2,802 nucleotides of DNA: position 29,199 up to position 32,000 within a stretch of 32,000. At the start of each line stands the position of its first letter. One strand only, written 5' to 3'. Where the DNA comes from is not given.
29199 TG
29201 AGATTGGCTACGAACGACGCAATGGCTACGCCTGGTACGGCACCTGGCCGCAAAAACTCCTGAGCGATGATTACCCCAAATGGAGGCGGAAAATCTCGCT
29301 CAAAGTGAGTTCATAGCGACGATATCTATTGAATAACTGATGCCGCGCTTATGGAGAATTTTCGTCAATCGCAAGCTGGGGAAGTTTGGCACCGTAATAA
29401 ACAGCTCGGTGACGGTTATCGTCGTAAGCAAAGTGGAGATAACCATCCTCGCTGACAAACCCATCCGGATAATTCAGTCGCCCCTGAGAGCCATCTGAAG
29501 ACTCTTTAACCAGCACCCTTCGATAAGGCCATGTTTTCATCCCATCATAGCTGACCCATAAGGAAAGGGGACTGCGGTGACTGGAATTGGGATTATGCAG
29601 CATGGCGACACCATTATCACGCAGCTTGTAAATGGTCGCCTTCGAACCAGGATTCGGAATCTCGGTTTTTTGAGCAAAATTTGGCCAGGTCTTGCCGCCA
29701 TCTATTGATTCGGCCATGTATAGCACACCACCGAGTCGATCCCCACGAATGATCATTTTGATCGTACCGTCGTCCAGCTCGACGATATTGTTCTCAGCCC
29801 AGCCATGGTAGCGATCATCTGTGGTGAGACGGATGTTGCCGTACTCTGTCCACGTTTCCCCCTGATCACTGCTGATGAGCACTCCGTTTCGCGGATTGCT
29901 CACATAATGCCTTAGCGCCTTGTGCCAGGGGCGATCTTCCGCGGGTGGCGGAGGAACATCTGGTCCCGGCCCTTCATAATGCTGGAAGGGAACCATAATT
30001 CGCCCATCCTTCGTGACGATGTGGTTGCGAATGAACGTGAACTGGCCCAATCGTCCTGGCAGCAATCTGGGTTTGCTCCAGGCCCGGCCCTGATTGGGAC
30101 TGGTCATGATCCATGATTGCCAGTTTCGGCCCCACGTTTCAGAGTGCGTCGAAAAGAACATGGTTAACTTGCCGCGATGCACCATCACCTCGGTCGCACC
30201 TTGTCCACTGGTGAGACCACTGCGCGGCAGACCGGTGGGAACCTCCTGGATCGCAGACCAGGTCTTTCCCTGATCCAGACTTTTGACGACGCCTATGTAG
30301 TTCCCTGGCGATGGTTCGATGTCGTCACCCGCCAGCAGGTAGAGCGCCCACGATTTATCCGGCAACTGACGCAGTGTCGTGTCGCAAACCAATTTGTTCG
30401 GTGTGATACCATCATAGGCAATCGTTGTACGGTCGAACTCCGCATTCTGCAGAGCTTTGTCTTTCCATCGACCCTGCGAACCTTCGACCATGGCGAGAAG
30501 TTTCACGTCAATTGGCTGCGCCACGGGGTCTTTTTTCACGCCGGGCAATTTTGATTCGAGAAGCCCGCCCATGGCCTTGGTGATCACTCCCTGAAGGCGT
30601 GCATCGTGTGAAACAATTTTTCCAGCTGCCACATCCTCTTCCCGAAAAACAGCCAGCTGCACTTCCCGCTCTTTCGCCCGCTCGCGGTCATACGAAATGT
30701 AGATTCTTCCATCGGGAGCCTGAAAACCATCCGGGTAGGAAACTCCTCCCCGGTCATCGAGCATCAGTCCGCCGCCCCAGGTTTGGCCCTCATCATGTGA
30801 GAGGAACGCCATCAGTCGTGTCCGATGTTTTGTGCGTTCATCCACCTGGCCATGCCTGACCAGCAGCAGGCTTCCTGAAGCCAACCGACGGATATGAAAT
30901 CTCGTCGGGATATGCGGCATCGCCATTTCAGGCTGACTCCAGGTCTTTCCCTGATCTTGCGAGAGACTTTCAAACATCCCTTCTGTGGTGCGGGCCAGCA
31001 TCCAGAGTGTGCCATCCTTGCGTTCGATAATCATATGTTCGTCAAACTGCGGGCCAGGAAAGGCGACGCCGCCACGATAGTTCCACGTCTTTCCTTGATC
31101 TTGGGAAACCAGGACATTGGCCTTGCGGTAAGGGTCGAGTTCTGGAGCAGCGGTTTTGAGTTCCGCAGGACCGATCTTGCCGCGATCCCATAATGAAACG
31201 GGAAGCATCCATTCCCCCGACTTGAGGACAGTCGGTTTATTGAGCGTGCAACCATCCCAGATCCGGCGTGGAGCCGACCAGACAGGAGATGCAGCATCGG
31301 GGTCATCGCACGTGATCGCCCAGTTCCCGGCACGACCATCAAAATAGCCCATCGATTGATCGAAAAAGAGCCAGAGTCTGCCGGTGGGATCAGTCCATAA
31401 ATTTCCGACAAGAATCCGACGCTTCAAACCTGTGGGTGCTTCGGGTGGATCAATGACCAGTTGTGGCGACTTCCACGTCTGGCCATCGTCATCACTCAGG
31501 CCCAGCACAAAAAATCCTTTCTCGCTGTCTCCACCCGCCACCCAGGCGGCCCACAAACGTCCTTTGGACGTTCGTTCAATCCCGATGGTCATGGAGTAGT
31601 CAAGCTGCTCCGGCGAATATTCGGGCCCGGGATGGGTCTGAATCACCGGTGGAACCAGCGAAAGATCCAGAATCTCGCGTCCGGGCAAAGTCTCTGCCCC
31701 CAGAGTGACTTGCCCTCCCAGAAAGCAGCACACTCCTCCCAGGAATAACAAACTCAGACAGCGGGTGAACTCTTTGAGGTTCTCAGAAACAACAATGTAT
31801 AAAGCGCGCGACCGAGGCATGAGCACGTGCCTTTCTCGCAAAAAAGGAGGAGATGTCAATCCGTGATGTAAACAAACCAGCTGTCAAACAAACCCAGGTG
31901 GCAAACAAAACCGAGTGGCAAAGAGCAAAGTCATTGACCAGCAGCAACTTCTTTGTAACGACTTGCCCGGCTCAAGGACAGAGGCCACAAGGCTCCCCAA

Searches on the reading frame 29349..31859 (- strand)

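Call 46: search_protein_families(library=pfam, proteins=[window:29349-31859:-], max_evalue=0.001)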
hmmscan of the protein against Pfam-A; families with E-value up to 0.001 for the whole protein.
window:29349-31859:- (836 aa): 5 families
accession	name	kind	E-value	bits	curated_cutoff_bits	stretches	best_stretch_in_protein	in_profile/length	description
PF13088.12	BNR_2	-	3.3e-66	223.9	31.4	2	100-388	1-277/277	BNR repeat-like domain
PF02012.26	BNR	-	6.5e-11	41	27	0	251-260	2-11/12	BNR/Asp-box repeat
PF15902.12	Sortilin-Vps10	-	1.3e-10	41.1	33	1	248-414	2-161/446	Sortilin, neurotensin receptor 3,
PF13859.12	BNR_3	-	2.8e-08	34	27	1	522-727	30-212/308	BNR repeat-like domain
PF24316.1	Tli3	-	8.5e-08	33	27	0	713-743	84-117/129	T6SS Tli3 immunity protein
